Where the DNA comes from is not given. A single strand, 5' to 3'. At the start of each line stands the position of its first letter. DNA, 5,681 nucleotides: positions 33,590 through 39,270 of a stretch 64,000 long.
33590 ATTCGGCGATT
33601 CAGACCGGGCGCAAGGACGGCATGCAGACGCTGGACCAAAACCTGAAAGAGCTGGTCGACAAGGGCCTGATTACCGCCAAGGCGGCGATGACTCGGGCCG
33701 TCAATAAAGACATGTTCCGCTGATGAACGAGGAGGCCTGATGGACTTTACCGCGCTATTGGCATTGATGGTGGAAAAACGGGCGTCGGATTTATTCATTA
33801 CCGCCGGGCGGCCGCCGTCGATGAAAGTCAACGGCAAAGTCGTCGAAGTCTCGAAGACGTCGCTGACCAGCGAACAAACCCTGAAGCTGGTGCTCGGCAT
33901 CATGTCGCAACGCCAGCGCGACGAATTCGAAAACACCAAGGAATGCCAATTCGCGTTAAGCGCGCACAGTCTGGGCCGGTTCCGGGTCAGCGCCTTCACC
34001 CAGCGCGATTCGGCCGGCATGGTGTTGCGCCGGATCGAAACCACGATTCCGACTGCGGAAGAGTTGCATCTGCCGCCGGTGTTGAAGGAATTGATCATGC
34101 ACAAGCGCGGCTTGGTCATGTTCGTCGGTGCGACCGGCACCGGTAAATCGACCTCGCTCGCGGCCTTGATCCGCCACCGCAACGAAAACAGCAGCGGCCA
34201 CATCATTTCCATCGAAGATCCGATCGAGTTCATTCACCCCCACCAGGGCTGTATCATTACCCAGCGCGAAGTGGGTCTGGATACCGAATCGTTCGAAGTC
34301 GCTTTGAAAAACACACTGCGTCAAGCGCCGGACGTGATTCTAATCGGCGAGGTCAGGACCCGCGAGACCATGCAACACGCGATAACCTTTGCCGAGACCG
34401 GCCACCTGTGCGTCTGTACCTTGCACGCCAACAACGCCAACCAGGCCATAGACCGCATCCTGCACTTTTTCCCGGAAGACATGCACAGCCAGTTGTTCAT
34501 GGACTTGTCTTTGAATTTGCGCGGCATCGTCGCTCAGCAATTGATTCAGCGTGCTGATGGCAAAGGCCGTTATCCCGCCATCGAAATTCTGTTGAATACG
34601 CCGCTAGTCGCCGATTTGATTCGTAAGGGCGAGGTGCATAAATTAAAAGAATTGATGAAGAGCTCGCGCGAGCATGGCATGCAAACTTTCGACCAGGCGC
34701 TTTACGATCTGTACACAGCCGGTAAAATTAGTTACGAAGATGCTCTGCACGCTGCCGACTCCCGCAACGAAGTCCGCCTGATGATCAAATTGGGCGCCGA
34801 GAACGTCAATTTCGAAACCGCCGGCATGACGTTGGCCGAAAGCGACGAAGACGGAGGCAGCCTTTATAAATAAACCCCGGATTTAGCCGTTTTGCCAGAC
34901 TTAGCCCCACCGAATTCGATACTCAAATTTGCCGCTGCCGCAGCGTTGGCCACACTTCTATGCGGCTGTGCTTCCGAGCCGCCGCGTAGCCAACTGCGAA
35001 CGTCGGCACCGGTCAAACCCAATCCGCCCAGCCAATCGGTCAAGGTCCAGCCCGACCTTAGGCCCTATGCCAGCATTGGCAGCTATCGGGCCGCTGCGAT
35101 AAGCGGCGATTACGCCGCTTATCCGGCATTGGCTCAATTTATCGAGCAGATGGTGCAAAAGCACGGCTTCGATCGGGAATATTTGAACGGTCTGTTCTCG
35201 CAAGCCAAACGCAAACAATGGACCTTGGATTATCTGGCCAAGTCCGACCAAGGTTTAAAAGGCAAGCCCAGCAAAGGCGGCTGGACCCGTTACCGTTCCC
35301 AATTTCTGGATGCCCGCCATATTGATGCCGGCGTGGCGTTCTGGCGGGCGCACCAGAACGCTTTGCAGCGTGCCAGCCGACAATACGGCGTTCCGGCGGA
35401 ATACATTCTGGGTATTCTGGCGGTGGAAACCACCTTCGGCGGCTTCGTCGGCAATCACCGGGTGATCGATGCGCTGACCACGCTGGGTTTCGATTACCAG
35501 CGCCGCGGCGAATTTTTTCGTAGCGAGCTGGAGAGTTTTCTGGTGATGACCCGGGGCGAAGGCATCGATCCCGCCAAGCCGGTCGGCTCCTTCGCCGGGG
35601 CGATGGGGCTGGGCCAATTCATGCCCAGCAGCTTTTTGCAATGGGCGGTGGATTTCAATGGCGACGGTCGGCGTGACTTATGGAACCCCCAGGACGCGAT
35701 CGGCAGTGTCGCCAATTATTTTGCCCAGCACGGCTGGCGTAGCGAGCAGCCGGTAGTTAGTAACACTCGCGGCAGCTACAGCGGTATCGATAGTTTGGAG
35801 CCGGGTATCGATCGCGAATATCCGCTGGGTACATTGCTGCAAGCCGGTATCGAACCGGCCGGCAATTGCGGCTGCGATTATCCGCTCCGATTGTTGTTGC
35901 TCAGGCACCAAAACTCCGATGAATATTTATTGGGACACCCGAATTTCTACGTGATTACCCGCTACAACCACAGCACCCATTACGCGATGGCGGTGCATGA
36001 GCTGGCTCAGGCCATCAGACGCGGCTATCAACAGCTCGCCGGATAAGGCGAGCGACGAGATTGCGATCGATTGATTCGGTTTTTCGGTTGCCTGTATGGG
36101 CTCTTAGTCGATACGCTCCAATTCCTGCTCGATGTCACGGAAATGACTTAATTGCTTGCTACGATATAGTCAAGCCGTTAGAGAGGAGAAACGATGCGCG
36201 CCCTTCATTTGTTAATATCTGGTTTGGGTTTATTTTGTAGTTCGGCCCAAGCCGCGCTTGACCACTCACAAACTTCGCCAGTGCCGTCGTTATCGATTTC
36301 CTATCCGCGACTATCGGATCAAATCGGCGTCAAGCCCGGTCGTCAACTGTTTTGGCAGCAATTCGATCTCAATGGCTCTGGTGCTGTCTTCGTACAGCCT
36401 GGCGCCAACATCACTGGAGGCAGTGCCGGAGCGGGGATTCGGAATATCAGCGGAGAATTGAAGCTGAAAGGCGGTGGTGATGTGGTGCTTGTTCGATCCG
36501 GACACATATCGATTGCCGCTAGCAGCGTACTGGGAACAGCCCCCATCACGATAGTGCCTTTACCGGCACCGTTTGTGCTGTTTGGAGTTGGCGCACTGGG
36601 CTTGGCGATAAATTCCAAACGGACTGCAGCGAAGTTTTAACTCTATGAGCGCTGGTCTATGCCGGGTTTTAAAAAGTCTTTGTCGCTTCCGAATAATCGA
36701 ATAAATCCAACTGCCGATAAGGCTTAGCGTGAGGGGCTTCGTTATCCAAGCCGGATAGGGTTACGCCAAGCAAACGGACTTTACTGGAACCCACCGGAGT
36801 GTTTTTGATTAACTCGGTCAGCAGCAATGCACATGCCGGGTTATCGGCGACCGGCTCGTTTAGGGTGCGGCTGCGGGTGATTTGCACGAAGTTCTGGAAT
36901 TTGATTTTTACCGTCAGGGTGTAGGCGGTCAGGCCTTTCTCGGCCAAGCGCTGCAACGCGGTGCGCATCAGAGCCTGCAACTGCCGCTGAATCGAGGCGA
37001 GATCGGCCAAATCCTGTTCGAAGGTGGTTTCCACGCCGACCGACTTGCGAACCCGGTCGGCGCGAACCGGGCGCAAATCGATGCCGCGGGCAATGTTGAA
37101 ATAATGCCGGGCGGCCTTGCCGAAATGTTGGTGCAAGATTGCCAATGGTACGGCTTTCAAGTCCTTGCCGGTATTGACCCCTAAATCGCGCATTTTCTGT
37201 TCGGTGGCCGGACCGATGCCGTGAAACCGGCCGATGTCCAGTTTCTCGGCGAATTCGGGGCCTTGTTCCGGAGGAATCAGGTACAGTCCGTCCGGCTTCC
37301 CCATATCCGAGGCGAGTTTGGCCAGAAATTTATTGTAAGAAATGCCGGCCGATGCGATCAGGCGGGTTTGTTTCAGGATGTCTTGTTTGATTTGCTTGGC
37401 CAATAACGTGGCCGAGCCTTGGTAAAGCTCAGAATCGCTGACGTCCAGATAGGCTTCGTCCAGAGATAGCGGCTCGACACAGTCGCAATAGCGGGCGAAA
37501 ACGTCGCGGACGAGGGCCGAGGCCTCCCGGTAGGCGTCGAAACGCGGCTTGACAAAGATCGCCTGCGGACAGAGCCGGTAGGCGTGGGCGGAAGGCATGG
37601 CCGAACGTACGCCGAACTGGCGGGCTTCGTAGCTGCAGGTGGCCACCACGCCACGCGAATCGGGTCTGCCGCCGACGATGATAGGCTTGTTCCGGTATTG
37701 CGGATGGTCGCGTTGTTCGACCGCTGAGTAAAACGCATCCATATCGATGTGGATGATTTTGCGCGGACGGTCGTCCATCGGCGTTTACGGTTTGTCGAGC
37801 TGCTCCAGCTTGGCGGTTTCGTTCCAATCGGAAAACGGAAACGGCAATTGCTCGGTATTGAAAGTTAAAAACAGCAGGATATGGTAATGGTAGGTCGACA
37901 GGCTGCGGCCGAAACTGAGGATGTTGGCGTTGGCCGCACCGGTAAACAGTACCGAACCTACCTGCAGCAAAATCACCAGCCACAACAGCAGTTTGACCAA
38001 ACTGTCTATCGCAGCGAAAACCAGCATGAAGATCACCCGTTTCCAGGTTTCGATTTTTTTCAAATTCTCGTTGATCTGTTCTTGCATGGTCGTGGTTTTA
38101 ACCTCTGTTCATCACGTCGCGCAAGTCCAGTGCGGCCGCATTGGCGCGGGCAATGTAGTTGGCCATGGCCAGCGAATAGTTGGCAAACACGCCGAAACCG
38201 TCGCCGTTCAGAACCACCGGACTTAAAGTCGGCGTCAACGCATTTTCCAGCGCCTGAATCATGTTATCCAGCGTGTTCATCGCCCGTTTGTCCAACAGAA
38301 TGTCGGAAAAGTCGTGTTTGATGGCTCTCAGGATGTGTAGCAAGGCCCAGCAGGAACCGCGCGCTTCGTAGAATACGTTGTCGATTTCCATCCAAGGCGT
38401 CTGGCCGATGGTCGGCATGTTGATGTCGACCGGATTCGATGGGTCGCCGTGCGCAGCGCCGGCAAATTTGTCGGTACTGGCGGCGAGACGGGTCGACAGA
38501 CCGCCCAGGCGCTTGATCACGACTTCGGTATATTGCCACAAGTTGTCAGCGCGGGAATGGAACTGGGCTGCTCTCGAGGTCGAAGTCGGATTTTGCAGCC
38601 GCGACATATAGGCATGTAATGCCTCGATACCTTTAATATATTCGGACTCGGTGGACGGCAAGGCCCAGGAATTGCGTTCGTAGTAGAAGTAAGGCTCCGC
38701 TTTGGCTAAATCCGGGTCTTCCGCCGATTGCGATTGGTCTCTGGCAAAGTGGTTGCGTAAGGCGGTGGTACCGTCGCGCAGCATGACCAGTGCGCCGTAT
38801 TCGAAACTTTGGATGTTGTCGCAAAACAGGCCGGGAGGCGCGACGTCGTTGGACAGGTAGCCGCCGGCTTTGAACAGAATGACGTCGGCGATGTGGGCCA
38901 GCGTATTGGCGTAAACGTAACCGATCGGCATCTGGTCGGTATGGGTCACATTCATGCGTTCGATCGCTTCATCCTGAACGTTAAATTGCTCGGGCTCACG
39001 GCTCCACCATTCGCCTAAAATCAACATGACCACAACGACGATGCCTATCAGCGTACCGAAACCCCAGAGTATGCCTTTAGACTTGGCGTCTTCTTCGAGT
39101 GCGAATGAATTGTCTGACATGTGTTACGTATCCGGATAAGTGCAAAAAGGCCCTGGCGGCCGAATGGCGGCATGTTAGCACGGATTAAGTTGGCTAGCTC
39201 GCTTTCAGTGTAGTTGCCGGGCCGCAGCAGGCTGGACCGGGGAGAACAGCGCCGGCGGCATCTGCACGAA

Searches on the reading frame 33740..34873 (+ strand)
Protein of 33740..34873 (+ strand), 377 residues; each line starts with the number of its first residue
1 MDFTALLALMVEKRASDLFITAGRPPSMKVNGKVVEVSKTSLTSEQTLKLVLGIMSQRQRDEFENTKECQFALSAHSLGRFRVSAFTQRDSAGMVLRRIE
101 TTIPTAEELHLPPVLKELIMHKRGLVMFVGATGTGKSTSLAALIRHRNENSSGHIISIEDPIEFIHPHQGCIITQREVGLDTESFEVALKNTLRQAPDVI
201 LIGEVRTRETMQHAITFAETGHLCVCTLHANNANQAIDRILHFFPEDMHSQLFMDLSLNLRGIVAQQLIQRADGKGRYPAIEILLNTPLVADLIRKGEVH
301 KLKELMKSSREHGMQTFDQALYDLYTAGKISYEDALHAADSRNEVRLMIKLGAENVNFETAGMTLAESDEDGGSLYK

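Call 99: search_protein_families(library=pfam, proteins=[window:33740-34873:+], max_evalue=0.00001)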
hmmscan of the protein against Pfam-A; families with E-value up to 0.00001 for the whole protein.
window:33740-34873:+ (377 aa): 1 family
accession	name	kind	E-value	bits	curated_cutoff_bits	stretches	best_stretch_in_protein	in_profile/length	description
PF00437.27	T2SSE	-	1e-38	133.4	24.9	1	9-278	18-287/370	Type II/IV secretion system protein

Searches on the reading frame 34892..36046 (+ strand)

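Call 99: search_protein_families(library=pfam, proteins=[window:34892-36046:+], max_evalue=0.00001)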
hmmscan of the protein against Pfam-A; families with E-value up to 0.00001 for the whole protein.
window:34892-36046:+ (384 aa): 1 family
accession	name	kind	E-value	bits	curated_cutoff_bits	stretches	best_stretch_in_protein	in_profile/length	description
PF13406.11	SLT_2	-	1.9e-91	306.8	24.3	1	78-373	4-292/292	Transglycosylase SLT domain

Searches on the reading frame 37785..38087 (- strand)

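Call 46: search_protein_families(library=pfam, proteins=[window:37785-38087:-], max_evalue=0.001)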
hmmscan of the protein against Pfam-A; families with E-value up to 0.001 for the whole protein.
window:37785-38087:- (100 aa): 1 family
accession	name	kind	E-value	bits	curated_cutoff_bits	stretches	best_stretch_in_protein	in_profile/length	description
PF14333.11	DUF4389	-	2.3e-27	95.2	25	1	13-86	3-76/76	Domain of unknown function (DUF4389)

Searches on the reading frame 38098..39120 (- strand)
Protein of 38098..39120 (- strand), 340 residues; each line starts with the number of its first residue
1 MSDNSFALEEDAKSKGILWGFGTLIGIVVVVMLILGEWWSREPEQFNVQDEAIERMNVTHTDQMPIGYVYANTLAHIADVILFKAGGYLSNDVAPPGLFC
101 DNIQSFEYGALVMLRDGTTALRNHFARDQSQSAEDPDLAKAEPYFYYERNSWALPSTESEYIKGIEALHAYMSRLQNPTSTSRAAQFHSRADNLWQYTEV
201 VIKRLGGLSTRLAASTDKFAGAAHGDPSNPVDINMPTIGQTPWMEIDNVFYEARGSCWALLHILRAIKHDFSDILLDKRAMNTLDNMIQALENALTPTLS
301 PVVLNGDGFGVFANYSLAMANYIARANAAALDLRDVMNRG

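Call 46: search_protein_families(library=pfam, proteins=[window:38098-39120:-], max_evalue=0.001)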
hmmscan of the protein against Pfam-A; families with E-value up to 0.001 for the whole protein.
window:38098-39120:- (340 aa): 1 family
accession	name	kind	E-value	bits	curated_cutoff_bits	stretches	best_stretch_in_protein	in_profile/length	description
PF10095.14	DUF2333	-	9.5e-142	472.3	22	1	13-340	2-330/330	Uncharacterized protein conserved in bacteria (DUF2333)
